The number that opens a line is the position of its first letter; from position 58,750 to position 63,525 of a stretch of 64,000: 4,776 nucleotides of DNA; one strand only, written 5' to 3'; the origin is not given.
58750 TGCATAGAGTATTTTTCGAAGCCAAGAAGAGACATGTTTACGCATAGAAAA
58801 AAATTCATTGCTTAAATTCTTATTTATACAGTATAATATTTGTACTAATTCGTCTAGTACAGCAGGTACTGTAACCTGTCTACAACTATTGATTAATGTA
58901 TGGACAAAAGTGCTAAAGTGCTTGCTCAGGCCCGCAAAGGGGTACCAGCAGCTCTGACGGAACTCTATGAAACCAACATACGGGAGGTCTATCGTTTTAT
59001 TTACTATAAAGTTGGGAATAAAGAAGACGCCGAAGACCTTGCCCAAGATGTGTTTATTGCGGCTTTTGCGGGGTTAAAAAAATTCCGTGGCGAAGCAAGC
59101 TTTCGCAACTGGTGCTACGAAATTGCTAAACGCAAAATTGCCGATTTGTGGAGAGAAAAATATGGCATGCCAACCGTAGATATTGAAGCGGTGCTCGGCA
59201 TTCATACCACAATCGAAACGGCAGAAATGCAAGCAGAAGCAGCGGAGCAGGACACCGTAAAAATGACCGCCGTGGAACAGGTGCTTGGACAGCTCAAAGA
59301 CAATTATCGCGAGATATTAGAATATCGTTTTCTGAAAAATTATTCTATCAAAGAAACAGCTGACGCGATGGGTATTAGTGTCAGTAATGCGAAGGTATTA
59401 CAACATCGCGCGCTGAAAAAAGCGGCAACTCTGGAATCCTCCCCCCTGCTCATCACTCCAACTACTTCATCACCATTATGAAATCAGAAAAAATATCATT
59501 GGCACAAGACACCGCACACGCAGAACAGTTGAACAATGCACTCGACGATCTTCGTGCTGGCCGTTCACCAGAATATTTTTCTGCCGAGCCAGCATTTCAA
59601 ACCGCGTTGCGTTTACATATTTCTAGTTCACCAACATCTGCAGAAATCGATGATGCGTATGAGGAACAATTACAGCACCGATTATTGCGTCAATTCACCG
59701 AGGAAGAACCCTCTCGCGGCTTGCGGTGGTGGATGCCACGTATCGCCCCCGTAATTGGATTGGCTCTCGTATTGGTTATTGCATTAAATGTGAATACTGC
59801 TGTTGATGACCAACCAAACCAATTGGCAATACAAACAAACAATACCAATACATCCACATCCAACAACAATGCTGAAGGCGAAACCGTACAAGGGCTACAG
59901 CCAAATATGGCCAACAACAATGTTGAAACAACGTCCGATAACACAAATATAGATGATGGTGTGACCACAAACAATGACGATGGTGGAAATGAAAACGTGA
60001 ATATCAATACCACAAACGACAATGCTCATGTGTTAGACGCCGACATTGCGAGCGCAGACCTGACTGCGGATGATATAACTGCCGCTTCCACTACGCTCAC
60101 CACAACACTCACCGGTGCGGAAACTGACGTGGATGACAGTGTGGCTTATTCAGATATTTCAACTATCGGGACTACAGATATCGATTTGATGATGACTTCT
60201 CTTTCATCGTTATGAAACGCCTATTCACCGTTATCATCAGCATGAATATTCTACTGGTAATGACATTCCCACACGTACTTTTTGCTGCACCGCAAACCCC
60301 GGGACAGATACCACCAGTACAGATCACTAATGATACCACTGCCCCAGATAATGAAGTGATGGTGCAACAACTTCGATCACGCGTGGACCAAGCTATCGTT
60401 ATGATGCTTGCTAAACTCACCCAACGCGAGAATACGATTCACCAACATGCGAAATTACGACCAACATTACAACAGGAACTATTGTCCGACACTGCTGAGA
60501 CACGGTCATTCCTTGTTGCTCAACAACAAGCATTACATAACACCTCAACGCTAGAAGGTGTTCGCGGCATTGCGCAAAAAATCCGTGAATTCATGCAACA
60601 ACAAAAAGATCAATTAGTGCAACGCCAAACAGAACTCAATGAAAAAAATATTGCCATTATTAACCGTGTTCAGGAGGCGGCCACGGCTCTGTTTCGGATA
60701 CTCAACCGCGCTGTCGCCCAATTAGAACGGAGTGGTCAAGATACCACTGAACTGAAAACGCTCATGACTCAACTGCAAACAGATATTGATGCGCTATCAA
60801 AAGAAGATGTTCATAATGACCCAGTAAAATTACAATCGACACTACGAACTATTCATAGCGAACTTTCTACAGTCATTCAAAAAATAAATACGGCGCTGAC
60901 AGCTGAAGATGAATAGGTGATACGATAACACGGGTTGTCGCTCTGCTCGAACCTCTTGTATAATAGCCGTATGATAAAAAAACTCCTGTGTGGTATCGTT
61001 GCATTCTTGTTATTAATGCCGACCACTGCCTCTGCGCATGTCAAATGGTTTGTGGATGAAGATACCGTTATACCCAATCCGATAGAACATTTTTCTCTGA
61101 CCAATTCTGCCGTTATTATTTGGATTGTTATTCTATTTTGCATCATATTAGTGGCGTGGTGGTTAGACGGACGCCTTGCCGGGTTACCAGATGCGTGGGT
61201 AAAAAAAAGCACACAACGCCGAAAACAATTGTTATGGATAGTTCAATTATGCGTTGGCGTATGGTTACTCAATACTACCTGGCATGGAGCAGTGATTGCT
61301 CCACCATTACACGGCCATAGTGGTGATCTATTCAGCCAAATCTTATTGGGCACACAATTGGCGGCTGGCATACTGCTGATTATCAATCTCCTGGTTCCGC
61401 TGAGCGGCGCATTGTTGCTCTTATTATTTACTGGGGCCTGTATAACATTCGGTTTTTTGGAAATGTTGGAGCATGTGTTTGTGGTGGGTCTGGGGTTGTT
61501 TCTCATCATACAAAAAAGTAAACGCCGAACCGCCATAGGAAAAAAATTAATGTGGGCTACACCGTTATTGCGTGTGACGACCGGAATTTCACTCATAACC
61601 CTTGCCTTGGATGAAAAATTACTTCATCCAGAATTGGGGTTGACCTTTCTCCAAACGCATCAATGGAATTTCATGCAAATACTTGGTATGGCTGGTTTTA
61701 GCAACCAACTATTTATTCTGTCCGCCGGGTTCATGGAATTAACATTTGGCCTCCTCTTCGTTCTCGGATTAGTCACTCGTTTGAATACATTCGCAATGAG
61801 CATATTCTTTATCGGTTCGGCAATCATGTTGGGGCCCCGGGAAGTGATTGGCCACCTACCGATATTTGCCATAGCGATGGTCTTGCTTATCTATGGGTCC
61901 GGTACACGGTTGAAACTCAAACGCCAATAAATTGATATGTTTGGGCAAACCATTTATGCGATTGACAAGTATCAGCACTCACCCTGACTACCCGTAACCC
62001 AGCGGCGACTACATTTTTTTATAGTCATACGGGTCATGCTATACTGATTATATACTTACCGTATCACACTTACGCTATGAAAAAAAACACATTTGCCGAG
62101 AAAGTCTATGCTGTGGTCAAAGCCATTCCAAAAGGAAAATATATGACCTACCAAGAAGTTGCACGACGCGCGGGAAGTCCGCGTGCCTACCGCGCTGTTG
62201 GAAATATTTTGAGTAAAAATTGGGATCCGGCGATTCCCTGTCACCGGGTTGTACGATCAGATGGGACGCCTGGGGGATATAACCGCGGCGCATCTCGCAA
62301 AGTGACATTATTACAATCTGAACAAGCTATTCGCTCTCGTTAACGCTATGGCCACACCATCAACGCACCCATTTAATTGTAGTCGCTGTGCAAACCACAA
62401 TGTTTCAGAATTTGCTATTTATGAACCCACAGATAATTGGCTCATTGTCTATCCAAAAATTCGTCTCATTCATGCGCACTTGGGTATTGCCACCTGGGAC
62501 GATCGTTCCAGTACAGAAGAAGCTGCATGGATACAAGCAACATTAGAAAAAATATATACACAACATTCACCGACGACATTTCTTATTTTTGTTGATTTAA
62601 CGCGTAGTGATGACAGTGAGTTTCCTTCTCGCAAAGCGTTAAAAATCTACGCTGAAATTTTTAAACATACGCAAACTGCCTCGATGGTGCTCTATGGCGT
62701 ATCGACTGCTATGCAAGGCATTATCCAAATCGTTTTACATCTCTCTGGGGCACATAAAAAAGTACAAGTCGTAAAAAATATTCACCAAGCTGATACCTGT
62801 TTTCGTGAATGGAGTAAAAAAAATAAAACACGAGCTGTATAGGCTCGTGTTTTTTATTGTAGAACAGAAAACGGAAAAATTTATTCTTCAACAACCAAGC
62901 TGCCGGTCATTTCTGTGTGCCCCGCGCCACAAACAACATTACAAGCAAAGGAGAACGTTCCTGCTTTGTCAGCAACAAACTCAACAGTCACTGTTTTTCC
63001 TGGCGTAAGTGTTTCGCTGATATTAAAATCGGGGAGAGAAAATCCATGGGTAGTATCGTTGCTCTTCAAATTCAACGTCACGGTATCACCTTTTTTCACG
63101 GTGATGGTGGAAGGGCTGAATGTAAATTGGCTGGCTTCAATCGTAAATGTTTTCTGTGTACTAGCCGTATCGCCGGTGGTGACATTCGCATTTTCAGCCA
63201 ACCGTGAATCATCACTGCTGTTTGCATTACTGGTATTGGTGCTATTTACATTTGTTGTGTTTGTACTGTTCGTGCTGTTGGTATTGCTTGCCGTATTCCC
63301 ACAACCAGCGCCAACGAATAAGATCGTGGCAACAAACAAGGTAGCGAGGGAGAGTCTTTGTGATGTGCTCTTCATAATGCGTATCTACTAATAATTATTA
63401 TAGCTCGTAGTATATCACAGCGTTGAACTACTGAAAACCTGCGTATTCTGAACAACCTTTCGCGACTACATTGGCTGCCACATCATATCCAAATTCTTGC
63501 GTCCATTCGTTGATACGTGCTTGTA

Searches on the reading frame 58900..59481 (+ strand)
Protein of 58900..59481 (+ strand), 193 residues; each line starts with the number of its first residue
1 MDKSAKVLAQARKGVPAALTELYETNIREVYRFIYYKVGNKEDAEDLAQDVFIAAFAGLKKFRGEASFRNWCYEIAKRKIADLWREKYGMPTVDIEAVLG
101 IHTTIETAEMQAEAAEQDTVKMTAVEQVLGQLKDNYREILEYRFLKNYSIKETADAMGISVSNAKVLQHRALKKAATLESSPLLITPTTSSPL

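Call 34: search_protein_families(library=pfam, max_evalue=0.001, proteins=[window:58900-59481:+])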
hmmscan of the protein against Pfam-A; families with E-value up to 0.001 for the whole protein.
window:58900-59481:+ (193 aa): 4 families
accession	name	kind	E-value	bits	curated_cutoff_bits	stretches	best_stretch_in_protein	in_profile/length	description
PF04542.20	Sigma70_r2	-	2.5e-16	59.7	24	1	22-86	1-67/71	Sigma-70 region 2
PF08281.18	Sigma70_r4_2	-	1.1e-12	47.9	25.7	1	124-174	3-53/54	Sigma-70, region 4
PF04545.22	Sigma70_r4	-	1.1e-10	41.3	24.1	1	128-174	1-47/50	Sigma-70, region 4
PF07638.17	Sigma70_ECF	-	2e-05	25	21.1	1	5-164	5-168/185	ECF sigma factor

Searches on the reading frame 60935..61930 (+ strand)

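Call 34: search_protein_families(library=pfam, max_evalue=0.001, proteins=[window:60935-61930:+])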
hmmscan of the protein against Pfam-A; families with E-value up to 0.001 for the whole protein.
window:60935-61930:+ (331 aa): 1 family
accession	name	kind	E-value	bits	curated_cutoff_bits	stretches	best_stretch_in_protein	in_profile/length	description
PF07681.17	DoxX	-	0.0009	20.3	23.6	1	212-298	5-82/85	DoxX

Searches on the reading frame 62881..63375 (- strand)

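Call 34: search_protein_families(library=pfam, max_evalue=0.001, proteins=[window:62881-63375:-])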
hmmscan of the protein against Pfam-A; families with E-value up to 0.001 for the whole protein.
window:62881-63375:- (164 aa): 3 families
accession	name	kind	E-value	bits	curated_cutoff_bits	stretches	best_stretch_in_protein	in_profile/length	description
PF13473.12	Cupredoxin_1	-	5.4e-17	62.2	27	1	69-162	15-104/104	Cupredoxin-like domain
PF00116.26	COX2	-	9.7e-08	32.4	22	1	91-157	48-114/120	Cytochrome C oxidase subunit II, periplasmic domain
PF07731.20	Cu-oxidase_2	-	0.00088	19.5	20.4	0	123-148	95-120/137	Multicopper oxidase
